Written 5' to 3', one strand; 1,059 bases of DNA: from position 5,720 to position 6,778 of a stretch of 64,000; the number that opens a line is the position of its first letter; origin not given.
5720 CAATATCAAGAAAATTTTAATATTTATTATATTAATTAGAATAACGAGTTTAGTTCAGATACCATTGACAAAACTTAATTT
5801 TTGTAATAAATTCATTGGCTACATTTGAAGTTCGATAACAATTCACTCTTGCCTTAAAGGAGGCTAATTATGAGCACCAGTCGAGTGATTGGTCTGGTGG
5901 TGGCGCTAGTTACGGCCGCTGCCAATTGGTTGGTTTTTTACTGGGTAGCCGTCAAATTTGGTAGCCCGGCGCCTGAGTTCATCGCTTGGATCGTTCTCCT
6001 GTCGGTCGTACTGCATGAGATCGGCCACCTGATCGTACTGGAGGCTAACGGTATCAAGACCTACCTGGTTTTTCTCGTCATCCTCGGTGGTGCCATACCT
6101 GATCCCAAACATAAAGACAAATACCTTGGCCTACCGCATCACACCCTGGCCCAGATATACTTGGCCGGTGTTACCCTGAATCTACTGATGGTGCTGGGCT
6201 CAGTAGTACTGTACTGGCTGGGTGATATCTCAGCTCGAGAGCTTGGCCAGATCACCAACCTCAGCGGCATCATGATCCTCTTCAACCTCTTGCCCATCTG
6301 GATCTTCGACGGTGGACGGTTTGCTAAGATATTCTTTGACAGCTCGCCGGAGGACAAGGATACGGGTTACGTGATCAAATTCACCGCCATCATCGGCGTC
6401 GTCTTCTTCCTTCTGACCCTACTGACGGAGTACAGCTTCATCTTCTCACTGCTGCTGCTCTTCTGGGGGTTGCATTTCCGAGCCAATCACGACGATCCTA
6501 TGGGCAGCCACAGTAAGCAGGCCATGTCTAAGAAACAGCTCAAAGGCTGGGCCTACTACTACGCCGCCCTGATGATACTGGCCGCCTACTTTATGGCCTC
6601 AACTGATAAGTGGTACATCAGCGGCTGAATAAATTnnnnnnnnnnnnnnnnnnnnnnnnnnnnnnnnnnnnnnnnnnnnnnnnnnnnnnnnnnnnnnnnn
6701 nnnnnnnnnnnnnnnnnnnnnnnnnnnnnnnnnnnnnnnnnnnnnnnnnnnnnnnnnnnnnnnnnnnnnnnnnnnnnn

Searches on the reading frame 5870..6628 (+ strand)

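Call 7: search_protein_families(library=pfam, proteins=[window:5870-6628:+], max_evalue=0.01)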
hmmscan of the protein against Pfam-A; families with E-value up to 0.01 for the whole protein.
window:5870-6628:+ (252 aa): 1 family
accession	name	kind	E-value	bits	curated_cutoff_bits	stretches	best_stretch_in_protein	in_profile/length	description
PF02163.28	Peptidase_M50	-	2.6e-10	40.5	27.2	2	130-180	168-218/221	Peptidase family M50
